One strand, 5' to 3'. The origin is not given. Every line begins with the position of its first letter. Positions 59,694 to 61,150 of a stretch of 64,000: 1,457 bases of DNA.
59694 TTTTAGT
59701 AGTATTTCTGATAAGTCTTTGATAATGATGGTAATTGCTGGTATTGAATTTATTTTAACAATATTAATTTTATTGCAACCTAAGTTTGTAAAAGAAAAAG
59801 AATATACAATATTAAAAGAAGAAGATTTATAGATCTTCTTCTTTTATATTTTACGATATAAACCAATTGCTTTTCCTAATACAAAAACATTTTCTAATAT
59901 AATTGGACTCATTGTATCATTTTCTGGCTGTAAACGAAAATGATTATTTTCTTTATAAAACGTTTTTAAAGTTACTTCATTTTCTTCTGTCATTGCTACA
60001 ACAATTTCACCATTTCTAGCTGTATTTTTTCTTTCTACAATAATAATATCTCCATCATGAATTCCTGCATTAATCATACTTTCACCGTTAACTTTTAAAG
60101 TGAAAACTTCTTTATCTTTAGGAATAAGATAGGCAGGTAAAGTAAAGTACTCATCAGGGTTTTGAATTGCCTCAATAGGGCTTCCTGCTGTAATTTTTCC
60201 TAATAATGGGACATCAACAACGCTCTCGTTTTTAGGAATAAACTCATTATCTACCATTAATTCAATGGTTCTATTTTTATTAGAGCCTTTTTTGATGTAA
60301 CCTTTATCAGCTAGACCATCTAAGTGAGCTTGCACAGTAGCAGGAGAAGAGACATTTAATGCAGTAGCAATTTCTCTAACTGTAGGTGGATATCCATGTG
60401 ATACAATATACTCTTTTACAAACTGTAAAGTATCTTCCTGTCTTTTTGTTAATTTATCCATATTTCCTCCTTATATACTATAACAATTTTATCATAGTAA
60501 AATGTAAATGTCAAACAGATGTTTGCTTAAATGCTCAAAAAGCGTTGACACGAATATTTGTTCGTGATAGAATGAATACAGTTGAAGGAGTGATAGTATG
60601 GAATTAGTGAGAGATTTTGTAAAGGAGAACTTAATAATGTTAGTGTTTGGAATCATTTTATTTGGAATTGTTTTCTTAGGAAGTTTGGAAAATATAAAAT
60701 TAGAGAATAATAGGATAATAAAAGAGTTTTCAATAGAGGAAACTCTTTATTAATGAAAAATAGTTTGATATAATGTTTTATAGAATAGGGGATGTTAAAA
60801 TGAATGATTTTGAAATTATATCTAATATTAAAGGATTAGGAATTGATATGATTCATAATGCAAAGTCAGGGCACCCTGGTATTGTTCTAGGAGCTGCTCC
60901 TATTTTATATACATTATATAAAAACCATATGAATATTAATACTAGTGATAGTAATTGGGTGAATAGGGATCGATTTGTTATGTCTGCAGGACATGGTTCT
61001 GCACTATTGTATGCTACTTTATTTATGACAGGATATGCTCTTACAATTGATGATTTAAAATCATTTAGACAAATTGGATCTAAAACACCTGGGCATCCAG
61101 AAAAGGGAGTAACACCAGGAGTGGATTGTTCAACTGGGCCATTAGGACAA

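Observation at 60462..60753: Unannotated 51 aa single-TM ORF divergent from lexA with a LexA (Cheo) box inside its promoter: likely SOS cell-division inhibitor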

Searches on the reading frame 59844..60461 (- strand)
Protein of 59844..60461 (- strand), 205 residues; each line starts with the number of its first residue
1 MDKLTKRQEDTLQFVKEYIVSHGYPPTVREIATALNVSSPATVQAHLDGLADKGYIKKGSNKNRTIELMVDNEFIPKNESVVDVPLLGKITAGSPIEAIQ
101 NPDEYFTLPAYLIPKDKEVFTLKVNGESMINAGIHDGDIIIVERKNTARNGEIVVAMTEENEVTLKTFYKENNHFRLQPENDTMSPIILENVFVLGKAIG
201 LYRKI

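Call 5: search_protein_families(library=pfam, proteins=[window:59844-60461:-], max_evalue=0.1)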
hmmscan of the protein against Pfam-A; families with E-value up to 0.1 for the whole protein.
window:59844-60461:- (205 aa): 13 families
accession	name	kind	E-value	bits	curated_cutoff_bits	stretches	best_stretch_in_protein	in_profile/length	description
PF00717.28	Peptidase_S24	-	4.2e-35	120.4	23.3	1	85-199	1-116/116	Peptidase S24-like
PF01726.22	LexA_DNA_bind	-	2e-22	79.2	23.7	1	1-65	1-65/65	LexA DNA binding domain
PF12802.13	MarR_2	-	0.00036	21.1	27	1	19-61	14-55/61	MarR family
PF01325.25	Fe_dep_repress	-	0.0007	20.2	26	1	4-57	2-53/60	Iron dependent repressor, N-terminal DNA binding domain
PF13730.12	HTH_36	-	0.0014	18.8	25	1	26-56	26-55/55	Helix-turn-helix domain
PF01047.28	MarR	-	0.008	16.5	24.6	1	25-61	17-52/59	MarR family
PF01978.25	TrmB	-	0.025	14.9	25.6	1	25-61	22-57/68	Sugar-specific transcriptional regulator TrmB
PF01022.26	HTH_5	-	0.027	14.8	22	1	27-58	17-47/47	Bacterial regulatory protein, arsR family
PF22979.2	HTH_69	-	0.029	14.7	27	1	13-63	13-63/69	Winged helix-turn-helix domain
PF13412.12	HTH_24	-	0.041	13.9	21.9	1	27-57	19-48/48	Winged helix-turn-helix DNA-binding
PF08279.18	HTH_11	-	0.063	13.6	25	0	22-55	12-44/55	HTH domain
PF02597.26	ThiS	-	0.069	14.1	22.5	0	27-81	6-61/76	ThiS family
PF03965.22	Penicillinase_R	-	0.075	13.8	22.6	0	17-64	10-59/115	Penicillinase repressor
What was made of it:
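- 59844..60461 (-): lexA, the SOS repressor (205 aa). It has an Ala-Gly cleavage site in ITAGSP (residues 92-93), a GESM serine and a TLKTF lysine motif. Pfam LexA_DNA_bind 2e-22 and Peptidase_S24 4e-35 (call 5).
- Checked: lexA: 59844..60461 on the minus strand, 205 aa. Pfam LexA_DNA_bind 2e-22 and Peptidase_S24 4e-35 (call 5).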

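Call 7: find_related_loci(query=window:59844-60461:-, collection=genome_contigs, flank=3000)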
Query window:59844-60461:- (205 aa) in genome_contigs; peptide patterns used: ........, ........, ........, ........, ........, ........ (x = any residue, [..] = any of these).
600 stretches matched a pattern (row limit reached: there are more); 598 encode a relative of the query (tblastn E <= 1e-3); the best 80 are kept; 80 distinct loci.
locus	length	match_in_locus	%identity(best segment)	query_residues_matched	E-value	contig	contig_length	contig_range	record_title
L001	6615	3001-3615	97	1-205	1e-132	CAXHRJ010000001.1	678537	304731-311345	MAG: uncultured Bacilli bacterium isolate ena-SAMPLE-TAB-22-03-2024-10:43:23:847-115527 genome assembly, contig: NODE_7_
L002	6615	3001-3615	91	1-205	3e-128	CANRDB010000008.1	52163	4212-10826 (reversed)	MAG: uncultured Bacilli bacterium isolate Lapin-026__bin71 genome assembly, contig: Lapin-026__NODE_648_length_52163_cov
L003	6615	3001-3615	82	1-205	3e-115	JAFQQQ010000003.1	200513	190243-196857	MAG: Bacilli bacterium isolate RGIG2062 Goat_Colon-2__c190, whole genome shotgun sequence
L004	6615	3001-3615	80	1-205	8e-113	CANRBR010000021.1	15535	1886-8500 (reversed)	MAG: uncultured Bacilli bacterium isolate Lapin-028__bin7 genome assembly, contig: Lapin-028__NODE_4275_length_15535_cov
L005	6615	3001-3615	75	1-205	3e-106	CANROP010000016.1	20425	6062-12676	MAG: uncultured Bacilli bacterium isolate Lapin-020__bin127 genome assembly, contig: Lapin-020__NODE_3406_length_20425_c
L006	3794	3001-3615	77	1-205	2e-106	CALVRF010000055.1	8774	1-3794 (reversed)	MAG: uncultured Bacilli bacterium isolate BRZ_GA__bin21 genome assembly, contig: BRZ_GA__NODE_10886_length_8774_cov_7.10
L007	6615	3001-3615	78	1-205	8e-106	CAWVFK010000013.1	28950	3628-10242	MAG: Candidatus Coprosoma sp. isolate metabat2_XCR1_HET_6734_bwa.88 MAG genome assembly, contig: k87_303358, whole genom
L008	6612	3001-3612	77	1-204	1e-105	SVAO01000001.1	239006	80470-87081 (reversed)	MAG: Bacillota bacterium isolate SIG204 NODE_610_length_239006_cov_7.015171, whole genome shotgun sequence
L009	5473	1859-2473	77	1-205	9e-106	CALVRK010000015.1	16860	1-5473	MAG: uncultured Bacilli bacterium isolate BRZ_RP__bin37 genome assembly, contig: BRZ_RP__NODE_5464_length_16860_cov_4.88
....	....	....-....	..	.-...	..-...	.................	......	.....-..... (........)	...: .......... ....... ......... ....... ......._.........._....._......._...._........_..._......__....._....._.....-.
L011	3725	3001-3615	75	1-205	6e-105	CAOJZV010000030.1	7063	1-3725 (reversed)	MAG TPA_asm: uncultured Firmicutes bacterium isolate SRR17684644_bin.21_metawrap_v1.3_MAG genome assembly, contig: NODE.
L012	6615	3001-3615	76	1-205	4e-104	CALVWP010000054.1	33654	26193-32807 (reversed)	MAG: uncultured Bacilli bacterium isolate E40__bin28 genome assembly, contig: E40__k127_5026173, whole genome shotgun se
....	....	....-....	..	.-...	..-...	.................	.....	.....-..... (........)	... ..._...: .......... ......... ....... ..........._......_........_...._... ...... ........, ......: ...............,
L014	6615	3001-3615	75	1-205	1e-103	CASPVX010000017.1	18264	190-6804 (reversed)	MAG: uncultured Bacilli bacterium isolate extra-ERR2497919.9_1677795671 genome assembly, contig: NODE_291_length_18264_c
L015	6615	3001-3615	74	1-205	8e-102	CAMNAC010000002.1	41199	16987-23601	MAG: uncultured Tenericutes bacterium isolate SRR873597_bin.99_metaWRAP_v1.3_MAG genome assembly, contig: NODE.1693_leng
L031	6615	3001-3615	74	1-205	3e-95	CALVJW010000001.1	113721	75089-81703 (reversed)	MAG: uncultured Bacilli bacterium isolate BRZ_QR__bin31 genome assembly, contig: BRZ_QR__NODE_97_length_113721_cov_6.017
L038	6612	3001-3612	67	1-204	1e-93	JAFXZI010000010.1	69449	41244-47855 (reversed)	MAG: Bacilli bacterium isolate RGIG6883 Sheep_Rumen-5__c3319, whole genome shotgun sequence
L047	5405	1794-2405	70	1-205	5e-92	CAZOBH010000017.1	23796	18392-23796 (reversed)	MAG TPA_asm: uncultured Clostridium sp. isolate binchicken_co353_168 genome assembly, contig: NODE_3944_length_23796_cov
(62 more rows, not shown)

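Call 53: search_protein_families(library=pfam, proteins=[L038:2021-2866:-, L047:799-1644:-, L031:2023-2847:-], max_evalue=0.01)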
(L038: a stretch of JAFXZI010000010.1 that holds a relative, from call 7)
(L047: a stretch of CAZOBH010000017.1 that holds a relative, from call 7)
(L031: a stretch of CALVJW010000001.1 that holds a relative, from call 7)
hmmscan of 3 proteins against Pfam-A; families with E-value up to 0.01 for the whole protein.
L038:2021-2866:- (281 aa): 0 families

L047:799-1644:- (281 aa): 0 families

L031:2023-2847:- (274 aa): 0 families

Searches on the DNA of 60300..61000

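Call 37: search_rna_families(source=window, start=60300, end=61000, threshold=evalue, max_evalue=1)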
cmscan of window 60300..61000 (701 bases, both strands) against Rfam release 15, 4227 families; matches with E-value up to 1: 3.
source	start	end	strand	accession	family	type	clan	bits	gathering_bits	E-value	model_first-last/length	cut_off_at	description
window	60811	60930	+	RF00975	MIR845_2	Gene; miRNA;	-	22.6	80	0.14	1-131/131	no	MIR845_2 microRNA precursor family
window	60486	60572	+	RF03362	mir-9436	Gene; miRNA;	-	18.4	80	0.82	1-66/66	no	mir-9436 microRNA precursor family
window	60906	61000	+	RF01478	rli47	Gene; sRNA;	-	12.4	200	0.63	1-94/508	3'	Listeria sRNA rli47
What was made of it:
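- On LexA-controlled type I toxin-antitoxin (TisB/IstR-like): There is no Rfam hit (call 37).
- Tried and rejected: An Rfam scan of 60300-61000 gave only sub-threshold chance hits (call 37).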
